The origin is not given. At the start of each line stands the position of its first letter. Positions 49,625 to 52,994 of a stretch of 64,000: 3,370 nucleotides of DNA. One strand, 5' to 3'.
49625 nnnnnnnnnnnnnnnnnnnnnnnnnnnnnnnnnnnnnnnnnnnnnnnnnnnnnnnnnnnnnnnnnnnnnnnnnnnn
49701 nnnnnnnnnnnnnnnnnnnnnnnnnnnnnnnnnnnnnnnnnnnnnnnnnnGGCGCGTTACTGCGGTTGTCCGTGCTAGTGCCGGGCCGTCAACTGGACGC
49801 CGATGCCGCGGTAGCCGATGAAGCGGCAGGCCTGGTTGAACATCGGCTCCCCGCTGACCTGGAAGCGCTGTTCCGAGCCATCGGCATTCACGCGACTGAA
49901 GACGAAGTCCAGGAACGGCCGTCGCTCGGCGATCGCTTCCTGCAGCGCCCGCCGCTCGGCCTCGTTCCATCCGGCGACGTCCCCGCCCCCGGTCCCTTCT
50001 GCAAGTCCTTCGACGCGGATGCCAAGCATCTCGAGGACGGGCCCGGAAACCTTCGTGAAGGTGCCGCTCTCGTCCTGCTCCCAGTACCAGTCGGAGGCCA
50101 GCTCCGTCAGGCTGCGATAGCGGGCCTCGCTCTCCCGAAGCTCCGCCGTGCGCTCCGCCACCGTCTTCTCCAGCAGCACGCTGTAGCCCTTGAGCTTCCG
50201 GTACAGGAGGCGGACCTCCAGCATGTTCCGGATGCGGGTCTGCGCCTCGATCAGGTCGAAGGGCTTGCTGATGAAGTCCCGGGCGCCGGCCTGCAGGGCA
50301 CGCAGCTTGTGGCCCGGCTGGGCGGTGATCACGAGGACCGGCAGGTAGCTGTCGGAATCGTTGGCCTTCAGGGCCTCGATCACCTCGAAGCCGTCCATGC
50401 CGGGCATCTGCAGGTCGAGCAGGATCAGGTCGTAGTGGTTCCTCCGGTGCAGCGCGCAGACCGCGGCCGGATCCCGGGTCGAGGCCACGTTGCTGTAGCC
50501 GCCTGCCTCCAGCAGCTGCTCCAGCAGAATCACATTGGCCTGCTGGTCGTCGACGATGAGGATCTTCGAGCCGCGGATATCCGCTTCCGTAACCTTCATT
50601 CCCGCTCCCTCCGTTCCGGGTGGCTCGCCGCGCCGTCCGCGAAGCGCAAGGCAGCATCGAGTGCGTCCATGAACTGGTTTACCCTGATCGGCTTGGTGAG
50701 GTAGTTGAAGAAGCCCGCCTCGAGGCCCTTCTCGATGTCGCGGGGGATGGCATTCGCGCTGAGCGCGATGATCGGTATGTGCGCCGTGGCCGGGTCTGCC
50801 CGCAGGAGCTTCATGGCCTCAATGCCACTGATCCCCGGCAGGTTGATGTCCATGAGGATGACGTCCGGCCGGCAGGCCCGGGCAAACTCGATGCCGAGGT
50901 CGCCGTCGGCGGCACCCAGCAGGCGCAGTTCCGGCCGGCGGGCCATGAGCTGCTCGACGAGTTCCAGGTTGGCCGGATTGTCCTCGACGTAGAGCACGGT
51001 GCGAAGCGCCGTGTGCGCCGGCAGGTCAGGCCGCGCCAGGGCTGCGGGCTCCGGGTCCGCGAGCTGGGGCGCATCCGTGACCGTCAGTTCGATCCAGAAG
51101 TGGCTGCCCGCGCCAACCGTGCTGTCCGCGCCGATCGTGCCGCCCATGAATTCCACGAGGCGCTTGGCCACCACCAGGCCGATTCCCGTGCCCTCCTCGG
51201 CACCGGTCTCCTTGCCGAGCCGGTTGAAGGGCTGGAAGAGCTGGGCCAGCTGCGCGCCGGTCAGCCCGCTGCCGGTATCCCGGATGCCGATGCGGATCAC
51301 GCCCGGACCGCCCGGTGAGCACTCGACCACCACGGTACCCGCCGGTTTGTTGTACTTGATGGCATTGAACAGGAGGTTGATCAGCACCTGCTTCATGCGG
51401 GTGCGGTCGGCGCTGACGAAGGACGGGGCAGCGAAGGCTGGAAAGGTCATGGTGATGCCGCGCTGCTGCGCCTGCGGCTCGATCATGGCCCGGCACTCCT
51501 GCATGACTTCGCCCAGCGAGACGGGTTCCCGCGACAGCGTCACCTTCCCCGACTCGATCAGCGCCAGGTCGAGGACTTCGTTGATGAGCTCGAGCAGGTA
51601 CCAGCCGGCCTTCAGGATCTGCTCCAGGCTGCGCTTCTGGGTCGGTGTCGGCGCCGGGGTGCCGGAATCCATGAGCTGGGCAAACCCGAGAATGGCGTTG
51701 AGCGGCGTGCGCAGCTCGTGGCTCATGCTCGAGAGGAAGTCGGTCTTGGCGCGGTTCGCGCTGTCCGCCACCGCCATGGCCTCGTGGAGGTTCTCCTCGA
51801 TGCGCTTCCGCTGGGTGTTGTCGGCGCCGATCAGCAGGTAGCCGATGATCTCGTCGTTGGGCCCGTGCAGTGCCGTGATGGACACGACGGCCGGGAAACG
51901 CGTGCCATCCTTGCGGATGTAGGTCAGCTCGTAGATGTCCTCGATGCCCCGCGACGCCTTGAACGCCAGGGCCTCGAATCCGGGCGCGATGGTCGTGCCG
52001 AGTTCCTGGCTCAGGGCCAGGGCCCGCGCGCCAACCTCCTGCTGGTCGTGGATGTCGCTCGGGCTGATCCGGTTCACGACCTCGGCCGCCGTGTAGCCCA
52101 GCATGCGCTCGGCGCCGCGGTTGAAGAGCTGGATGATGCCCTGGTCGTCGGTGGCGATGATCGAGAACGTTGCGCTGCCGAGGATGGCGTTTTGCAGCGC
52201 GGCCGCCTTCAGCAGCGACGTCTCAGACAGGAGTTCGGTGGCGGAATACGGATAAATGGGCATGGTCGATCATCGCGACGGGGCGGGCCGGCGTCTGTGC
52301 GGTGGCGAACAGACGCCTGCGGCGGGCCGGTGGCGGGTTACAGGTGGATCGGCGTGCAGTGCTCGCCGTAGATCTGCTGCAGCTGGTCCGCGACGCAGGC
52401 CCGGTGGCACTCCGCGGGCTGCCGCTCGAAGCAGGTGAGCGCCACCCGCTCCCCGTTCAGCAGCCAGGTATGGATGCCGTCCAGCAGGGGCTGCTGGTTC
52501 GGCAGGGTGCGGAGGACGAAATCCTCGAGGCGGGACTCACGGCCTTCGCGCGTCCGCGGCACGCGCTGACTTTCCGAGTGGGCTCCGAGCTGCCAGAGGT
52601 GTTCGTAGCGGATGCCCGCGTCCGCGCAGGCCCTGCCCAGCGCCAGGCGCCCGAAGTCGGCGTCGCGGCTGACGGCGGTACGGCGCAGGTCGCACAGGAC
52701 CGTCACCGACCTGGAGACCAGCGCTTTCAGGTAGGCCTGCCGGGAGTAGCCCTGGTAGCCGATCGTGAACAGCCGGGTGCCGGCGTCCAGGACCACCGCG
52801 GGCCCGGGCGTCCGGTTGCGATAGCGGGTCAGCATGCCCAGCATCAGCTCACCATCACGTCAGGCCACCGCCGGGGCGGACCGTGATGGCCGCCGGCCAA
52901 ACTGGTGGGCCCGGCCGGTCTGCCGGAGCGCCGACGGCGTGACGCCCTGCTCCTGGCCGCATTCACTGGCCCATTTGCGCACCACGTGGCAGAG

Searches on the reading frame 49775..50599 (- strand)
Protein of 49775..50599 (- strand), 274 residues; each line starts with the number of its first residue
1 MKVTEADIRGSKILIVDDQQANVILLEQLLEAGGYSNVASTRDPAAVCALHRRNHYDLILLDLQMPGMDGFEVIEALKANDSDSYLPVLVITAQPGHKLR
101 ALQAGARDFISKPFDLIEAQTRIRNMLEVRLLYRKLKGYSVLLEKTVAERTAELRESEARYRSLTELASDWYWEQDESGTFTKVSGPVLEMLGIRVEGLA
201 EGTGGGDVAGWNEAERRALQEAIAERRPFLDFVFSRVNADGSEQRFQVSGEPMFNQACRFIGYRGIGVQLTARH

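Call 89: search_protein_families(library=pfam, proteins=[window:49775-50599:-], max_evalue=0.0001)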
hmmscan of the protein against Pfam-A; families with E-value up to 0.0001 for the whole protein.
window:49775-50599:- (274 aa): 1 family
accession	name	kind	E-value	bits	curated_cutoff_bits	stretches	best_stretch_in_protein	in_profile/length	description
PF00072.30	Response_reg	-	1.1e-27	96.9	30.2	1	13-123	1-110/111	Response regulator receiver domain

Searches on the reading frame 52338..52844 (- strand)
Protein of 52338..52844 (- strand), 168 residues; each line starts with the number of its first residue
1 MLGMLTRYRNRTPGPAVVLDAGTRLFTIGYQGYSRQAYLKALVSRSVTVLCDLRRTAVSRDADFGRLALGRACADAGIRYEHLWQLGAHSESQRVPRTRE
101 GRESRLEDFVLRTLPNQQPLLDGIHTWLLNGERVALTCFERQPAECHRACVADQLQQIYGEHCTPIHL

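Call 89: search_protein_families(library=pfam, proteins=[window:52338-52844:-], max_evalue=0.0001)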
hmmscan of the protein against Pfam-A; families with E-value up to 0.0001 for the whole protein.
window:52338-52844:- (168 aa): 1 family
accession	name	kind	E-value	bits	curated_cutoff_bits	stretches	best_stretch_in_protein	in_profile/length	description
PF04343.18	DUF488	-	6.9e-15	56.2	22.2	1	38-155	5-121/121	Domain of unknown function DUF488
